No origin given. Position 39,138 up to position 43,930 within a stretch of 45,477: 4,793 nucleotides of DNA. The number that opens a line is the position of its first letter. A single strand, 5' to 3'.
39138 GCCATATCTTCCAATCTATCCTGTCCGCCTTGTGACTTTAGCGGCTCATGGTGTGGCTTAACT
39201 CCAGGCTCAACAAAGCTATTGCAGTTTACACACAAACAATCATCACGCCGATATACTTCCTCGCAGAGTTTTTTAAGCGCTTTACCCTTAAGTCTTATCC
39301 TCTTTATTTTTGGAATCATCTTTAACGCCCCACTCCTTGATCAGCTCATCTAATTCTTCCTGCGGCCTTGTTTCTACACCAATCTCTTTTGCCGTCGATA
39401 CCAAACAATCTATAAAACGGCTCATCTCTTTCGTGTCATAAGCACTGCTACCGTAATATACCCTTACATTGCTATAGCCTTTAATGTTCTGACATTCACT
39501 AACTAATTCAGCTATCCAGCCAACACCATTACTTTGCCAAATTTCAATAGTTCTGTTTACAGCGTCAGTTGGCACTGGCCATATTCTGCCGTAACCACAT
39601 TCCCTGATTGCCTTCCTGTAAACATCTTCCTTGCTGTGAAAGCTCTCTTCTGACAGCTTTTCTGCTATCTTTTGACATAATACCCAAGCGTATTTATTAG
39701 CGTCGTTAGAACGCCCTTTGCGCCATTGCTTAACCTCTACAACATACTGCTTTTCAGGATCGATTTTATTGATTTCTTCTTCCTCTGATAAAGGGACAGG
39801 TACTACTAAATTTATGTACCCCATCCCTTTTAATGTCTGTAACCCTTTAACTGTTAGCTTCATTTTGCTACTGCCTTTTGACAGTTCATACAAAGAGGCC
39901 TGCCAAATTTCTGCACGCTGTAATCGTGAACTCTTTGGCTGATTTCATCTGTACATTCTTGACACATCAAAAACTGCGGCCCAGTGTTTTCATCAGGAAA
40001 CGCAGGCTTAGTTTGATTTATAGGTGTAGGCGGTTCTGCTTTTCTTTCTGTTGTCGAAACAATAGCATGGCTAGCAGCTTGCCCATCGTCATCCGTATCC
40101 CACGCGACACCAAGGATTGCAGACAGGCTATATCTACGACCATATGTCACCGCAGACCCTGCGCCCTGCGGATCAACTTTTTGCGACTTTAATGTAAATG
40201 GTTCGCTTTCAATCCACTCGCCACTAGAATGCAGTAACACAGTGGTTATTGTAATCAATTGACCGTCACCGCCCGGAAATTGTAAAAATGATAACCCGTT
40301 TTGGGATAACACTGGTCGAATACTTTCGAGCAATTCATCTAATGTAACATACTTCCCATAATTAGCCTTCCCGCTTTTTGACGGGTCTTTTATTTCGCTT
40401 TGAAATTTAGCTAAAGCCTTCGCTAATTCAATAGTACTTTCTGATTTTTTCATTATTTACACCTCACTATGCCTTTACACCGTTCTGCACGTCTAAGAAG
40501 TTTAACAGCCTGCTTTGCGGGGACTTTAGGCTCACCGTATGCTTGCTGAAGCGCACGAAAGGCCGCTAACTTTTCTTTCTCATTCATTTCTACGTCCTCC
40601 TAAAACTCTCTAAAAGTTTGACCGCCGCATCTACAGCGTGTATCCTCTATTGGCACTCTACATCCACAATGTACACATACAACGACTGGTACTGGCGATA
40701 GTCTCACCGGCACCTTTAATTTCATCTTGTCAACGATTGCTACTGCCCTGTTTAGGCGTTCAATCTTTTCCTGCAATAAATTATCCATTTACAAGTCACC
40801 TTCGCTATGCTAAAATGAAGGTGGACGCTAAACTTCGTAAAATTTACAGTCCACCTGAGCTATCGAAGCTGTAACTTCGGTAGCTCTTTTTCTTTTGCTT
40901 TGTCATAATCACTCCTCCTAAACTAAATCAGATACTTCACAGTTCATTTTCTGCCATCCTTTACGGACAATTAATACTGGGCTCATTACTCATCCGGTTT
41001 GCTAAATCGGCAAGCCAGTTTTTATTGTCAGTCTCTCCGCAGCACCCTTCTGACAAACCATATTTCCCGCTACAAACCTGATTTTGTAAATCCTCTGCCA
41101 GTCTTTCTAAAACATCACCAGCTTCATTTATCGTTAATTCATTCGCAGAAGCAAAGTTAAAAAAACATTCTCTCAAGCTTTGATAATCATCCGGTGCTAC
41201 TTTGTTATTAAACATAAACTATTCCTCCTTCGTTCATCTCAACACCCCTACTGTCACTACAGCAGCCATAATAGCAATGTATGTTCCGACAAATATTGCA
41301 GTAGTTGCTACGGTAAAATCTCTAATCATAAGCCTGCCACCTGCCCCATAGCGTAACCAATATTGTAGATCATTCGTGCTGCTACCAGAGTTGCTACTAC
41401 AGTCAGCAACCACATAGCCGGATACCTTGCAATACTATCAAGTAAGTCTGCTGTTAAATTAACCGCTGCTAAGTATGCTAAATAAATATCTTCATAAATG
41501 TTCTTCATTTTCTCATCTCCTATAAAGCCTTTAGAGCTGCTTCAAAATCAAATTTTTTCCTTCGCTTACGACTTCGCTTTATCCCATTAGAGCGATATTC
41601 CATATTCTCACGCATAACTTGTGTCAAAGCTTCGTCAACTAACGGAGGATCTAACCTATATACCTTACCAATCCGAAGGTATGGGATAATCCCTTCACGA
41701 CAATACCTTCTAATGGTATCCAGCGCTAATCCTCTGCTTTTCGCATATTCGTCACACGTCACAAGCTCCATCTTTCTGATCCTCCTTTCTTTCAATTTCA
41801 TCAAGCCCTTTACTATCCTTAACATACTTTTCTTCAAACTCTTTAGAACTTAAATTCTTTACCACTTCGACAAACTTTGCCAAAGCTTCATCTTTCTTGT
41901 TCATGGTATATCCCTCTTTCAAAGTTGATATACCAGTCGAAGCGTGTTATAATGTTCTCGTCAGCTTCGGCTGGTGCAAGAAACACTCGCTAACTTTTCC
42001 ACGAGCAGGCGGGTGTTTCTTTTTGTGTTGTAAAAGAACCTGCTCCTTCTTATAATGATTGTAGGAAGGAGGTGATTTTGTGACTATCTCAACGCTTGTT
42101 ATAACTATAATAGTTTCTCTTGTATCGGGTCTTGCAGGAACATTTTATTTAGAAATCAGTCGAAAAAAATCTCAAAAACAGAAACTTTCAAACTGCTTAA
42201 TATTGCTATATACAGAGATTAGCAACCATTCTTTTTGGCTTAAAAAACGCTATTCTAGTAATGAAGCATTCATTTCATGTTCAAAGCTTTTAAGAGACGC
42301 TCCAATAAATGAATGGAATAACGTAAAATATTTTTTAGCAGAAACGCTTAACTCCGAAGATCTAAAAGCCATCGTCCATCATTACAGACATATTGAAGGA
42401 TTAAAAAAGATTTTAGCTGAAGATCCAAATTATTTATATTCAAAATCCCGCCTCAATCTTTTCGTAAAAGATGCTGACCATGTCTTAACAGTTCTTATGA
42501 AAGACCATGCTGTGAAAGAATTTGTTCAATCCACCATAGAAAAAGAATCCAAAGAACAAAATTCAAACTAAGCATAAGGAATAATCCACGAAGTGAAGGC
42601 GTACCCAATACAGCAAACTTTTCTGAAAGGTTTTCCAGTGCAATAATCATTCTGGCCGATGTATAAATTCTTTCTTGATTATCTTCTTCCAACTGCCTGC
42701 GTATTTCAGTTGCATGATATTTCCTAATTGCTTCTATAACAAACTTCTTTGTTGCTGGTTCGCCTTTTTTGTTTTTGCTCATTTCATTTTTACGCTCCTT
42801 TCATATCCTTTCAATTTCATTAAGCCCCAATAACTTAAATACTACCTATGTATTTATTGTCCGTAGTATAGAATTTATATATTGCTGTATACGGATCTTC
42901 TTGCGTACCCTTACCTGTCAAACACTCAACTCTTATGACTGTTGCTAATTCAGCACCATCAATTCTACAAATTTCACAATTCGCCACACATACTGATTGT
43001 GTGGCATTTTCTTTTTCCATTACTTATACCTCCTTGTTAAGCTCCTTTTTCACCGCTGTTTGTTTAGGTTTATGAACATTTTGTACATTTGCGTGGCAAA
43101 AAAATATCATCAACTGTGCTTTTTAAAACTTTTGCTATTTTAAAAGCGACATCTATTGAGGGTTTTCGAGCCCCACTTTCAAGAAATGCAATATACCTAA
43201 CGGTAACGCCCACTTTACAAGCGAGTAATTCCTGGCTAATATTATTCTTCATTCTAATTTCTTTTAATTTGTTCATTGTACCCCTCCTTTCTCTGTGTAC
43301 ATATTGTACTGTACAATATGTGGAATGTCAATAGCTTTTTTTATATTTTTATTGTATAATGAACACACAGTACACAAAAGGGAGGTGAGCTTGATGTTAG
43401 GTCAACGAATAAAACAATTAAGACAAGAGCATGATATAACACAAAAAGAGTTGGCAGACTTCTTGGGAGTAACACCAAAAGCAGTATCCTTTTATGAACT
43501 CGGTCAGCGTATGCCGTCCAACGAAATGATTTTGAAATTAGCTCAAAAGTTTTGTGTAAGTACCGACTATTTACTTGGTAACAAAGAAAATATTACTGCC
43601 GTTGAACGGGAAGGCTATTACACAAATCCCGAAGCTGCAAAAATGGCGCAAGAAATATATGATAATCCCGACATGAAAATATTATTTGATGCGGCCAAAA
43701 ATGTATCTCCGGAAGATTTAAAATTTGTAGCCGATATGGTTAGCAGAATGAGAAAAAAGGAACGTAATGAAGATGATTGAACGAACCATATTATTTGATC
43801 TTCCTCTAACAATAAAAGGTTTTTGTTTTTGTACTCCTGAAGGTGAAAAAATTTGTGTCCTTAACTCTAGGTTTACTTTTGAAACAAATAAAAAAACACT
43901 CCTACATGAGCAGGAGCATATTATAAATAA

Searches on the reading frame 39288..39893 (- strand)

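Call 87: search_protein_families(library=phrogs, proteins=[window:39288-39893:-], max_evalue=0.00001)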
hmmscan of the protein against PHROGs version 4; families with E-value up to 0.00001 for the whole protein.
window:39288-39893:- (201 aa): 1 family
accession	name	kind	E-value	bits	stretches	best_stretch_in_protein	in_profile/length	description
phrog_72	-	DNA, RNA and nucleotide metabolism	8e-20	72.6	1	43-189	34-156/161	NinB/ Orf homologous recombination mediator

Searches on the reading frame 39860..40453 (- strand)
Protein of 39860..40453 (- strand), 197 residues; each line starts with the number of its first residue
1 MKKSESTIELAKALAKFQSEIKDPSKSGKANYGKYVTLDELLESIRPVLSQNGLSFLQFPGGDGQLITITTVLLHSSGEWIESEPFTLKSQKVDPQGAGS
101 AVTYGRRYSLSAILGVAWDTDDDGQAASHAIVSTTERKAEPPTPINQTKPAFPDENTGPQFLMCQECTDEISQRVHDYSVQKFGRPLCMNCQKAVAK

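Call 87: search_protein_families(library=phrogs, proteins=[window:39860-40453:-], max_evalue=0.00001)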
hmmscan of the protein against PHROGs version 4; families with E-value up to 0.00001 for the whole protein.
window:39860-40453:- (197 aa): 6 families
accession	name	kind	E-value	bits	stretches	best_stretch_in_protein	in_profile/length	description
phrog_2324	-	DNA, RNA and nucleotide metabolism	5.6e-48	164.1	1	1-170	2-166/193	Erf-like ssDNA annealing protein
phrog_155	-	DNA, RNA and nucleotide metabolism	2.1e-34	120.5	1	1-154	59-213/308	Erf-like ssDNA annealing protein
phrog_10003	-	other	5.8e-17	63.1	1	4-127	28-171/297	recombinase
phrog_34817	-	unknown function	5.9e-14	53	1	4-128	6-138/291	-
phrog_13782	-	unknown function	7.5e-09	36.5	1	140-194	274-332/338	-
phrog_37640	-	unknown function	8.7e-07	30.1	1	67-126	2-62/169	-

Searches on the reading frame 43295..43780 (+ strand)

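Call 87: search_protein_families(library=phrogs, proteins=[window:43295-43780:+], max_evalue=0.00001)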
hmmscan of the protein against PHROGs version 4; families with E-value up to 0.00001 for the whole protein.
window:43295-43780:+ (161 aa): 14 families
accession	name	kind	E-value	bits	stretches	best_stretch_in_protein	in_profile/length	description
phrog_8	-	transcription regulation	3e-27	97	1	18-132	60-156/346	transcriptional regulator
phrog_4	-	transcription regulation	5.1e-15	56.4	1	30-112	132-215/400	transcriptional repressor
phrog_2967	-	transcription regulation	7.3e-13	49.6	1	35-156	11-124/225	transcriptional regulator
phrog_3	-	transcription regulation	3.7e-12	47.7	1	31-123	85-179/430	transcriptional repressor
phrog_2439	-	transcription regulation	4.1e-12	46.7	1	34-102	7-74/367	transcriptional regulator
phrog_5823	-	transcription regulation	5.3e-11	43.3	1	34-102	6-75/404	transcriptional regulator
phrog_1373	-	transcription regulation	4.2e-10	40.8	1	26-107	55-136/166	transcriptional regulator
phrog_2328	-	transcription regulation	7.3e-10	39.7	1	32-97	13-78/128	transcriptional repressor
phrog_4836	-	transcription regulation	5.9e-09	36.8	1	23-105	64-146/194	CII-like regulator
phrog_34939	-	unknown function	9.4e-08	33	1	37-97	12-73/280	-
phrog_7396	-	unknown function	1.5e-07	32.3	1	27-100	8-84/227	-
phrog_2104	-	unknown function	4.3e-07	31.1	1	24-82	29-87/103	-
phrog_638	-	transcription regulation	2.6e-06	28.3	0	49-85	19-55/145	transcriptional regulator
phrog_7241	-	transcription regulation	4.2e-06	27.8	1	37-94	64-121/122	transcriptional regulator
